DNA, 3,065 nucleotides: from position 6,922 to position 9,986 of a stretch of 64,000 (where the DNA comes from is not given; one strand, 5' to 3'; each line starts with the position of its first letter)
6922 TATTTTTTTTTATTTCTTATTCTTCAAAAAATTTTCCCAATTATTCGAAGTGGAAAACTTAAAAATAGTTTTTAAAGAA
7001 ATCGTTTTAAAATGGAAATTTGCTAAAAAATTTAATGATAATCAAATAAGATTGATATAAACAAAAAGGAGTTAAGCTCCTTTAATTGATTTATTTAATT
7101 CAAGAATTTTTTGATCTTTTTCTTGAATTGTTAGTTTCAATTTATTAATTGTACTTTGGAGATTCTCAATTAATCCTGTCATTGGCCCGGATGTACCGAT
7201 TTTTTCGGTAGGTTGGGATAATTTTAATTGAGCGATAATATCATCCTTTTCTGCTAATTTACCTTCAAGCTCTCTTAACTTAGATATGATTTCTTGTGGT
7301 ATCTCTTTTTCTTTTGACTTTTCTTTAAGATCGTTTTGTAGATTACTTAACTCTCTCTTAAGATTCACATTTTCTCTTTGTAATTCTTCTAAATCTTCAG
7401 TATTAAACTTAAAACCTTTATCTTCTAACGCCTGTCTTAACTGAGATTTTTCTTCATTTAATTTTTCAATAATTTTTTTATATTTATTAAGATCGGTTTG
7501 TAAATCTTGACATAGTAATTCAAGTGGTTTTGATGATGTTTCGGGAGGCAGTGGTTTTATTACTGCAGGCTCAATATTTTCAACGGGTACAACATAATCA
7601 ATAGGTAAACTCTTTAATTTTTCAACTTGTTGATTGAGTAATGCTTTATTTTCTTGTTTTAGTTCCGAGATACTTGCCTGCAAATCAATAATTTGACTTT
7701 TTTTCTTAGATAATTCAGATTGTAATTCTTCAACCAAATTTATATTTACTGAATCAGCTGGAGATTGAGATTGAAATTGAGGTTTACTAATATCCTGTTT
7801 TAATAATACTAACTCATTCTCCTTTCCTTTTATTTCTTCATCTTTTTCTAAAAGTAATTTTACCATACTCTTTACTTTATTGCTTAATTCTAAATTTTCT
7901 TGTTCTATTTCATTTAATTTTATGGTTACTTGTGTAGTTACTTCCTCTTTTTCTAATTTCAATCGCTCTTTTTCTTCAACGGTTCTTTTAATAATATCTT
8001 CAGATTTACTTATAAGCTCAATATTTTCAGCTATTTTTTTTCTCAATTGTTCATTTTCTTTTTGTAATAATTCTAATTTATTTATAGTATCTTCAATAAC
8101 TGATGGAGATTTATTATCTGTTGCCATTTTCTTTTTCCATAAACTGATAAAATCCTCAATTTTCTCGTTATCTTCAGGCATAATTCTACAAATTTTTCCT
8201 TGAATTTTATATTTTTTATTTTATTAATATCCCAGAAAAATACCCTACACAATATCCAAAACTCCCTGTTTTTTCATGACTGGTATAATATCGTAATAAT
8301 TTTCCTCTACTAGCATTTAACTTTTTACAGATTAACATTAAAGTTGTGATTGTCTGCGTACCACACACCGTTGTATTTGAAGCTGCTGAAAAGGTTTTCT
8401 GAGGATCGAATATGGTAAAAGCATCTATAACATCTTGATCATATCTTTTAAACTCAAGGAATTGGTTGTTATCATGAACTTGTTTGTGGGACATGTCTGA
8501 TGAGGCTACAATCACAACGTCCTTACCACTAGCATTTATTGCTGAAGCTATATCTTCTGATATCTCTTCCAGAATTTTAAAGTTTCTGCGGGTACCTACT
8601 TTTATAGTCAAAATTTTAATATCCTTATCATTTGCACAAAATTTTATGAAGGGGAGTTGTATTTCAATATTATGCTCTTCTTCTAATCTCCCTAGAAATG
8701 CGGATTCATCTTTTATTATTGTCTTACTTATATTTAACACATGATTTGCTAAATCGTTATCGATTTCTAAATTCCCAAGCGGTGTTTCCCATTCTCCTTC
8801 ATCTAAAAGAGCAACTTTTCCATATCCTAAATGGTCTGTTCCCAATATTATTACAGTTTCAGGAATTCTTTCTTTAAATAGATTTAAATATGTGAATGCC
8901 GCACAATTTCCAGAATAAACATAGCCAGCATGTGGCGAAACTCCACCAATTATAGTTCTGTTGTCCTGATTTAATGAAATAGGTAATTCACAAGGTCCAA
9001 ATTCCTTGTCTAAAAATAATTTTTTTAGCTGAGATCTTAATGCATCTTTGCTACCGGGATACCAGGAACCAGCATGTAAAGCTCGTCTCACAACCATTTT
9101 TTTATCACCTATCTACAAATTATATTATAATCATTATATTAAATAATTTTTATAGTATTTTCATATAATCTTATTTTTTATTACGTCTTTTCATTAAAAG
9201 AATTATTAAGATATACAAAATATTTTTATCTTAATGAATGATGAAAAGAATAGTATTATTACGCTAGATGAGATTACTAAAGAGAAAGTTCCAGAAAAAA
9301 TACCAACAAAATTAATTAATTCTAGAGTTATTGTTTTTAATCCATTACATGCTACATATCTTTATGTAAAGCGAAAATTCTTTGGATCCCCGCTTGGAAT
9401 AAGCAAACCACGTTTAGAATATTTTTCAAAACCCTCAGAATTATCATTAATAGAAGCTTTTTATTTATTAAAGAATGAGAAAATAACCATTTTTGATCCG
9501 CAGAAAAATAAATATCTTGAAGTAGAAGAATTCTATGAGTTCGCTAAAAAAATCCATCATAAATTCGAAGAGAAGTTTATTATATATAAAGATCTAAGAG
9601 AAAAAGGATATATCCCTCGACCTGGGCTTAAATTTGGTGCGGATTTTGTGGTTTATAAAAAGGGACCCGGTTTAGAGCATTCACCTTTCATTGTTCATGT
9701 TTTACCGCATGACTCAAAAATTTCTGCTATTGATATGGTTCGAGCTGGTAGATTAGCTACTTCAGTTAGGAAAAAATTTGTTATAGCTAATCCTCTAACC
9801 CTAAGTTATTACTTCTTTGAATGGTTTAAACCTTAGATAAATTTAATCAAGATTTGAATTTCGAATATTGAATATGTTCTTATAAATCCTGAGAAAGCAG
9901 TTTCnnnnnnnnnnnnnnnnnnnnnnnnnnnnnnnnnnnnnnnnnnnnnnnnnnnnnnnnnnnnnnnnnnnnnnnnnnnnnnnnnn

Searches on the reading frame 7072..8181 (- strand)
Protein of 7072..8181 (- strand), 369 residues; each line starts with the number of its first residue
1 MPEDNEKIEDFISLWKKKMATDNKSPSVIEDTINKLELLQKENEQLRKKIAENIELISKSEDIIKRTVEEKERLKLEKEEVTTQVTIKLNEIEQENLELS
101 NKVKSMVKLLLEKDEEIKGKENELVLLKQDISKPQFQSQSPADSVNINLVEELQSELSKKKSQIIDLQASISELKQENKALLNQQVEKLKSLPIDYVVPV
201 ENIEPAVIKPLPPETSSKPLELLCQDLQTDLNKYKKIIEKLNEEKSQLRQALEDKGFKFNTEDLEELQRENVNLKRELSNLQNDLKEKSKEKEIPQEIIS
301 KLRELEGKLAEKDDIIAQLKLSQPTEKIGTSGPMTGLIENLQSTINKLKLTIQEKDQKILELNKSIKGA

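Call 4: search_protein_families(library=pfam, proteins=[window:7072-8181:-], max_evalue=0.01)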
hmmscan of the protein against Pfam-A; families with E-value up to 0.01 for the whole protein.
window:7072-8181:- (369 aa): 2 families
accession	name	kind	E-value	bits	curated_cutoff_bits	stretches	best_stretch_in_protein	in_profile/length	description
PF22216.1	Sas-6_C_CC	-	0.0011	19.6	27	1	221-254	23-56/57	Spindle assembly abnormal protein 6 homolog, C-terminal coiled coil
PF01544.23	CorA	-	0.0086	15.9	27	1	216-310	105-202/292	CorA-like Mg2+ transporter protein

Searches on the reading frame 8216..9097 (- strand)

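Call 4: search_protein_families(library=pfam, proteins=[window:8216-9097:-], max_evalue=0.01)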
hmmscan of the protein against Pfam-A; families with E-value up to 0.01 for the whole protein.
window:8216-9097:- (293 aa): 2 families
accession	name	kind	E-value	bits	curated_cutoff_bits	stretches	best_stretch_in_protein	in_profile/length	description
PF01875.22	Memo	-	7.1e-53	180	27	1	6-289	2-268/269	Memo-like protein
PF02900.23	LigB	-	1.7e-05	24.5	26.3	1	75-244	39-223/269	Catalytic LigB subunit of aromatic ring-opening dioxygenase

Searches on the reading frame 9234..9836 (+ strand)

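Call 4: search_protein_families(library=pfam, proteins=[window:9234-9836:+], max_evalue=0.01)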
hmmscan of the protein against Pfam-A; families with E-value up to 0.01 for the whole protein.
window:9234-9836:+ (200 aa): 2 families
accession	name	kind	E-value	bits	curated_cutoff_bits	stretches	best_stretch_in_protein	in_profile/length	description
PF01974.23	tRNA_int_endo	-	8.2e-30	103.2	27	1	111-185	1-75/85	tRNA intron endonuclease, catalytic C-terminal domain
PF02778.19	tRNA_int_endo_N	-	6.4e-08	32.4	21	1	25-101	3-67/67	tRNA intron endonuclease, N-terminal domain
